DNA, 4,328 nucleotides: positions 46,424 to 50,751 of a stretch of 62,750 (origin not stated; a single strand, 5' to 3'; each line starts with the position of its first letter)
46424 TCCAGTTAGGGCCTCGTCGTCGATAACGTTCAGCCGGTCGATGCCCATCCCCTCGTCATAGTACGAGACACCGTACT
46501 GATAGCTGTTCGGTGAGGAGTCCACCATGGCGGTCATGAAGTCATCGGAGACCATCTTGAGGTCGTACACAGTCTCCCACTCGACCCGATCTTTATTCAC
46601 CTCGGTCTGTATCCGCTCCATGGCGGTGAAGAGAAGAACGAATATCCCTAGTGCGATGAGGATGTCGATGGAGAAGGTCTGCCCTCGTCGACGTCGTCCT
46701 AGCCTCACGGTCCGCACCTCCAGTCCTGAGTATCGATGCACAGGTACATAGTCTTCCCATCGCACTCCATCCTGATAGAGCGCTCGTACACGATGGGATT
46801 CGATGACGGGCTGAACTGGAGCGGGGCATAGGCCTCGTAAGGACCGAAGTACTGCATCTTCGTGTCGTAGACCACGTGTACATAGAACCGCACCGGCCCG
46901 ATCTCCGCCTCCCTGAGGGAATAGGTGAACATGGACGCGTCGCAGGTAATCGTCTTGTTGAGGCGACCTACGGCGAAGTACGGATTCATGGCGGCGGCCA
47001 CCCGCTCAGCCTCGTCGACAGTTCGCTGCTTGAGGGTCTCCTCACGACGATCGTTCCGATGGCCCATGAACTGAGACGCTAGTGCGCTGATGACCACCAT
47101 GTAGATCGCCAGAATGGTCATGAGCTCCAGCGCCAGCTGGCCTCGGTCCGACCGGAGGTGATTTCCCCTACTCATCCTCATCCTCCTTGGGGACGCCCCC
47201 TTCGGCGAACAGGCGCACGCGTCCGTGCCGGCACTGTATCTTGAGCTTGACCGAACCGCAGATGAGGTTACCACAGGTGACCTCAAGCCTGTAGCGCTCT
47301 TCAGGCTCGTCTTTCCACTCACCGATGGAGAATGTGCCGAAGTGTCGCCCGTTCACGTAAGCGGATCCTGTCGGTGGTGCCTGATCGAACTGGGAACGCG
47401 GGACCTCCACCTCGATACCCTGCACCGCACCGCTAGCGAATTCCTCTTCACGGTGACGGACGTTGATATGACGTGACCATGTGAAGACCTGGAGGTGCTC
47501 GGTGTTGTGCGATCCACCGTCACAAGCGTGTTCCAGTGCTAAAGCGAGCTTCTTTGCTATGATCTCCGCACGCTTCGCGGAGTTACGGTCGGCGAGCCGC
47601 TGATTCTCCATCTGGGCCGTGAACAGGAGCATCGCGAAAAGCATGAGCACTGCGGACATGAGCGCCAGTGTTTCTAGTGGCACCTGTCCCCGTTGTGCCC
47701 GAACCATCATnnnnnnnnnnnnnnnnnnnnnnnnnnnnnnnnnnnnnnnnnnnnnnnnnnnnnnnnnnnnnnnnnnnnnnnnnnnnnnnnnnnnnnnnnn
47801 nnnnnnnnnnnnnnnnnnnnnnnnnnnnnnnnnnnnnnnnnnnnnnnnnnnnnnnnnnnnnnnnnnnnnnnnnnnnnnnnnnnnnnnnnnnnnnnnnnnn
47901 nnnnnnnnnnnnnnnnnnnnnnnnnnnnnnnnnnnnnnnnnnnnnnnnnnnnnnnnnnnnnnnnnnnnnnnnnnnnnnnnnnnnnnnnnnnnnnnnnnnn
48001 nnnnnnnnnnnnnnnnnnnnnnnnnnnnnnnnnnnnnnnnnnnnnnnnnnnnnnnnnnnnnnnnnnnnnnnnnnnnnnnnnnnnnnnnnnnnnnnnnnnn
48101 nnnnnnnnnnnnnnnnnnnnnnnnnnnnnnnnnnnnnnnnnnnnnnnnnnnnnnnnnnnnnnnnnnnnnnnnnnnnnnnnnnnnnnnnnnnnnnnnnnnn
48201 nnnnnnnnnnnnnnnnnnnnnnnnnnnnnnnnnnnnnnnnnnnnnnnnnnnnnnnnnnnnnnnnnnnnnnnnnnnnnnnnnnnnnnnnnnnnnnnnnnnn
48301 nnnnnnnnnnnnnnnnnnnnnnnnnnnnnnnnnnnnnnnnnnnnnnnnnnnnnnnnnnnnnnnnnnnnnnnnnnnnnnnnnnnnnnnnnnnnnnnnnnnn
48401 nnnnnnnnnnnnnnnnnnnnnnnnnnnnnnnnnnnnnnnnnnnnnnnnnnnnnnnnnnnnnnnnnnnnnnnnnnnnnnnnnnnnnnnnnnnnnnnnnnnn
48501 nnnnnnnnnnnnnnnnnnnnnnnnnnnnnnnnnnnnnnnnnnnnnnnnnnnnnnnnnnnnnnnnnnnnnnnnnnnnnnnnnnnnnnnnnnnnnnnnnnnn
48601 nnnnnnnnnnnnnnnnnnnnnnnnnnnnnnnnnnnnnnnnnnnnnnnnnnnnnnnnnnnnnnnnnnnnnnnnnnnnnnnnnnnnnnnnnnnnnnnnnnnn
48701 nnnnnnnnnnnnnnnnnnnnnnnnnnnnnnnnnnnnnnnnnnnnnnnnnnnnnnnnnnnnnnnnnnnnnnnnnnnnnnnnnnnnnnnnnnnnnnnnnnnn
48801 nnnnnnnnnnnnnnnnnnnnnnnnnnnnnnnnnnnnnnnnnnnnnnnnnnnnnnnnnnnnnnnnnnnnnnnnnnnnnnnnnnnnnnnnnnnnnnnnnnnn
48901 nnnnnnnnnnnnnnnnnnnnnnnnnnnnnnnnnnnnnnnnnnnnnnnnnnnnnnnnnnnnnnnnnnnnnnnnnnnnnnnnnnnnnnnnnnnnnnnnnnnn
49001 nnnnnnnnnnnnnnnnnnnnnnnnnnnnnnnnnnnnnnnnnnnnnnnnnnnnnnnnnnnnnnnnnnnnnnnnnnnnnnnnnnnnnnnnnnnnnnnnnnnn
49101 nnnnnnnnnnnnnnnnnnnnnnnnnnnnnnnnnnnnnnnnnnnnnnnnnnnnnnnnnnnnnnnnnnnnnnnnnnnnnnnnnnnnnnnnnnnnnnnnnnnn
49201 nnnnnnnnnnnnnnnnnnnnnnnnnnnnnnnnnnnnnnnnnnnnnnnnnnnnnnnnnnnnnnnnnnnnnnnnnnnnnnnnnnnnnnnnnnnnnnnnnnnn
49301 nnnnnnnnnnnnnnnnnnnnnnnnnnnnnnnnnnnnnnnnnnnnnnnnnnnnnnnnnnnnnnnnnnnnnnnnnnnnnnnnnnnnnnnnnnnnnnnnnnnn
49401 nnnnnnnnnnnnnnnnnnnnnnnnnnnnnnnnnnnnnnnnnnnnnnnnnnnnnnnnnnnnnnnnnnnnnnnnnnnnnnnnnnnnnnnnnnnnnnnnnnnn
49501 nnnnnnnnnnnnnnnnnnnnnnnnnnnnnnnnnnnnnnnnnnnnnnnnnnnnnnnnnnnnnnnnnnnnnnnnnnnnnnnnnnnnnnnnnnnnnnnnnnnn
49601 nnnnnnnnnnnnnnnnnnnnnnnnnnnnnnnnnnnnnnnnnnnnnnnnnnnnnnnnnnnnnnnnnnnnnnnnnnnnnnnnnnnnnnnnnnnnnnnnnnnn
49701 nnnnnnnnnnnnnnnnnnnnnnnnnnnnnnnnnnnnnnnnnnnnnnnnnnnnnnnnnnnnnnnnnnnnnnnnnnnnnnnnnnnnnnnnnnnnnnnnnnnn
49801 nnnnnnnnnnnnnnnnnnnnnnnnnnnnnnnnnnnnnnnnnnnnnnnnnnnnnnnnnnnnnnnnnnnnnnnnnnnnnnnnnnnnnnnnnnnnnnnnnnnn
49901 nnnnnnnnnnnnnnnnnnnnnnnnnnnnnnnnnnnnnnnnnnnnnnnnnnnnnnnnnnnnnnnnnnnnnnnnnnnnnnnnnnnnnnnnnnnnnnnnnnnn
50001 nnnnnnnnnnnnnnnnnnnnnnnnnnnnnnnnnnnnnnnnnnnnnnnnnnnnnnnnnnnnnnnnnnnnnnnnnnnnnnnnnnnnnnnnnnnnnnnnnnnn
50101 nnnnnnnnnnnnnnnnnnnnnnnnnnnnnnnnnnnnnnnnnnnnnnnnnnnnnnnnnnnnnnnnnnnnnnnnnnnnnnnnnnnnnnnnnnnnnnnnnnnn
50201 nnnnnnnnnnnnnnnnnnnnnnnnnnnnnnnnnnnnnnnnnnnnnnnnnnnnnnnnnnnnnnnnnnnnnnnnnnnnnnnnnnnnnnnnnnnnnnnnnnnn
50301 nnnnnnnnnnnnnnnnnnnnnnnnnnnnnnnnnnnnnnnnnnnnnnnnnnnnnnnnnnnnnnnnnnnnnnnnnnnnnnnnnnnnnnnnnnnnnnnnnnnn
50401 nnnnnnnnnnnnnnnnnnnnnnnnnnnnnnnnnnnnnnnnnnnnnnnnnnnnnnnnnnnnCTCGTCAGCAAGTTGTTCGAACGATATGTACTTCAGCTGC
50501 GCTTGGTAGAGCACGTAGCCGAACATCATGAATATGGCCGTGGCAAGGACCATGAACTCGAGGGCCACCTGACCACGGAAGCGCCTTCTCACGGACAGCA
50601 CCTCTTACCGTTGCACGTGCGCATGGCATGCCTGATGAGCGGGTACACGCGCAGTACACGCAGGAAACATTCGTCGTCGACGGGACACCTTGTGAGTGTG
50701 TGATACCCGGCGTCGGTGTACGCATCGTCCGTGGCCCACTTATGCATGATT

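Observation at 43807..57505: Nine-gene operon encoding seven class III signal-peptide proteins (three pilin-sized, four giant) plus a 1120-aa acidic Cys-rich secreted protein and its own prepilin peptidase, with no assembly ATPase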

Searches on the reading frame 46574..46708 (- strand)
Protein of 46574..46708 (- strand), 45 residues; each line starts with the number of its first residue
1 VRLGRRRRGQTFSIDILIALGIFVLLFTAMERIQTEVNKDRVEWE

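Call 72: search_protein_families(library=pfam, proteins=[window:46574-46708:-], max_evalue=10)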
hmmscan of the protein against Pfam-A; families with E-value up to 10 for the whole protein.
seq(45 aa): 0 families

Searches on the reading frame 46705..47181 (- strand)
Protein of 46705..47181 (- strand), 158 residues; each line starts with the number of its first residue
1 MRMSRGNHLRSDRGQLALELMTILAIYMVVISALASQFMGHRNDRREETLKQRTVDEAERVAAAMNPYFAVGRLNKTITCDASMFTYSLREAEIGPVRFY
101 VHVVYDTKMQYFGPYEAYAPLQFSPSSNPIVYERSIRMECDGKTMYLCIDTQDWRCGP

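Call 4: search_protein_families(library=pfam, proteins=[window:46705-47181:-], max_evalue=1)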
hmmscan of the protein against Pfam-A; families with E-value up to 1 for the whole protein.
window:46705-47181:- (158 aa): 2 families
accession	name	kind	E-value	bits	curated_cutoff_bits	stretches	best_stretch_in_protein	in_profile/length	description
PF18705.7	DUF5643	-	0.24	11.8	34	1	74-114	6-46/115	Family of unknown function (DUF5643)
PF07606.16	DUF1569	-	0.26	11.9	21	1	52-77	107-132/152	Protein of unknown function (DUF1569)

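Call 21: search_protein_families(library=ncbifam, proteins=[window:46705-47181:-], max_evalue=1)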
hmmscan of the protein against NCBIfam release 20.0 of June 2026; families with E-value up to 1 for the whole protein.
window:46705-47181:- (158 aa): 0 families

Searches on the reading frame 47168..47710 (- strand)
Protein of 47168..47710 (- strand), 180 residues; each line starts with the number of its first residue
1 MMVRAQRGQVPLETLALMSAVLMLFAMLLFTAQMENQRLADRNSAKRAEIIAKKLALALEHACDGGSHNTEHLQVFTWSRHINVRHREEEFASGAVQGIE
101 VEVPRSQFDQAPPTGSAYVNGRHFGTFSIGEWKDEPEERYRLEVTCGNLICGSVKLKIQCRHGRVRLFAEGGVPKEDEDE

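Call 4: search_protein_families(library=pfam, proteins=[window:47168-47710:-], max_evalue=1)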
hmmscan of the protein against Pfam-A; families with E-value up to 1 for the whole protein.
window:47168-47710:- (180 aa): 0 families

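Call 21: search_protein_families(library=ncbifam, proteins=[window:47168-47710:-], max_evalue=1)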
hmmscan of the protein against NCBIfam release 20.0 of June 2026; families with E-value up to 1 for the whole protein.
window:47168-47710:- (180 aa): 0 families

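Call 51: predict_structure(alignment_id=A4)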
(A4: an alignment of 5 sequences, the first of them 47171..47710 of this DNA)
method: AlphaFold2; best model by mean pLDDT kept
length: 180 residues; sequences in the alignment: 5
mean_pLDDT: 71.4   pTM: 0.62
mean pLDDT of the five models: 71.4, 44.8, 42.8, 39.4, 39.0
residues with pLDDT >= 90: 0; 70-90: 122; 50-70: 38; < 50: 20
segments of 3 or more residues with pLDDT < 50: 1-6, 135-140, 147-151, 178-180
pLDDT, mean of each block of 10 residues (from residue 1): 49 78 87 76 80 86 77 74 78 80 71 81 73 49 50 73 74 51
secondary structure, 60 per line:
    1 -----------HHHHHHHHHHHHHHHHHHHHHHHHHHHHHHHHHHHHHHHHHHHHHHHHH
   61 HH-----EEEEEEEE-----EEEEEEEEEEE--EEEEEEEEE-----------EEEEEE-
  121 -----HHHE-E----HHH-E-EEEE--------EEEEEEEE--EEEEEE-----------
elements in order: H12-62 E68-75 E81-91 E94-102 E114-119 E142-145 E154-161 E164-169

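Call 55: fold_search(model_id=the predicted structure, library=pdb)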
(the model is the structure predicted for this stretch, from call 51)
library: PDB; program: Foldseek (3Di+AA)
matches with E <= 10: 535; with E <= 0.001: 0
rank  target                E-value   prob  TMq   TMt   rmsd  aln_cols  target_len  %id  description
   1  8bzk                  7.5e-02  0.18  0.15  0.13  14.4       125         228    9  Crystal structure of Paradendryphiella salina PL7C alginate lyase with sulphate bound in the active site (released 2023-12-27)
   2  8qli_A                1.1e-01  0.16  0.16  0.13  14.3       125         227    9  Crystal structure of Paradendryphiella salina PL7C alginate lyase mutant H124 soaked with with tetra-mannuronic acid (released 2024-09-11)
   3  8r43_A                1.1e-01  0.15  0.16  0.13  14.4       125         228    9  Crystal structure of Paradendryphiella salina PL7C alginate lyase mutant H110N in complex with tri-mannuronic acid (released 2024-01-17)
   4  8qiz_A                1.3e-01  0.13  0.15  0.13  14.3       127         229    8  Crystal structure of Paradendryphiella salina PL7C alginate lyase mutant H124N soaked with with penta-mannuronic acid (released 2025-02-05)
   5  8rbi                  1.3e-01  0.15  0.16  0.13  14.4       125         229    9  Crystal structure of Paradendryphiella salina PL7C alginate lyase mutant H124 (released 2024-01-17)
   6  8bjo_A                2.0e-01  0.12  0.15  0.12  14.3       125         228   10  Crystal structure of Paradendryphiella salina PL7C alginate lyase mutant Y220F in complex with hexa-mannuronic acid (released 2023-11-15)
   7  8bxz_A                2.0e-01  0.12  0.15  0.12  14.2       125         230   10  Crystal structure of Paradendryphiella salina PL7C alginate lyase mutant Y220F in complex with penta-mannuronic acid (released 2023-12-20)
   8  8p6o_A                2.5e-01  0.10  0.14  0.12  14.6       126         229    9  Crystal structure of Paradendryphiella salina PL7C alginate lyase mutant Y220F in complex with di-mannuronic acid (released 2023-07-05)
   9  3oip                  6.2e-01  0.05  0.14  0.14  12.2       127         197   12  Crystal structure of Yeast telomere protein Cdc13 OB1 (released 2010-11-03)
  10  4dam_E                7.4e-01  0.06  0.16  0.21  13.7       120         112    8  Crystal structure of small single-stranded DNA-binding protein from Streptomyces coelicolor (released 2013-01-16)
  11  4mgg_G                7.8e-01  0.35  0.15  0.09   4.0        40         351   18  Crystal structure of an enolase (mandelate racemase subgroup) from labrenzia aggregata iam 12614 (target nysgrc-012903 (released 2013-10-16)
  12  6cqo_A                7.8e-01  0.08  0.16  0.24  10.4       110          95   12  Crystal Structure of mitochondrial single-stranded DNA binding proteins from S. cerevisiae (SeMet Labeled), Rim1 (Form (released 2018-05-30)
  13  4dam_A                7.8e-01  0.03  0.12  0.15  13.8       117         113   10  Crystal structure of small single-stranded DNA-binding protein from Streptomyces coelicolor (released 2013-01-16)
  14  4dam_H                8.3e-01  0.03  0.12  0.16  13.8       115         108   10  Crystal structure of small single-stranded DNA-binding protein from Streptomyces coelicolor (released 2013-01-16)
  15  7p25_A                8.8e-01  0.09  0.18  0.14  13.8       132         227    6  Crystal structure of Paradendryphiella salina PL7A alginate lyase in complex with hexa-mannuronic acid products (released 2022-07-13)
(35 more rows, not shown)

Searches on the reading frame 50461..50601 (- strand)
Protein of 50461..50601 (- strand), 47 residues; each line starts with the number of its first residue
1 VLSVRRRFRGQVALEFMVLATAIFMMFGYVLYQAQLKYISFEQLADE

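Call 72: search_protein_families(library=pfam, proteins=[window:50461-50601:-], max_evalue=10)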
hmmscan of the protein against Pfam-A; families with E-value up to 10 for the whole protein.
seq(47 aa): 2 families
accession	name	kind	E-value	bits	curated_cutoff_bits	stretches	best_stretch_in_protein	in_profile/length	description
PF04021.17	Class_IIIsignal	-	0.0071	16.7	23.7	1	9-23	2-16/27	Class III signal peptide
PF11044.13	TMEMspv1-c74-12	-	0.18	12.4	25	1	18-33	12-27/49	Plectrovirus spv1-c74 ORF 12 transmembrane protein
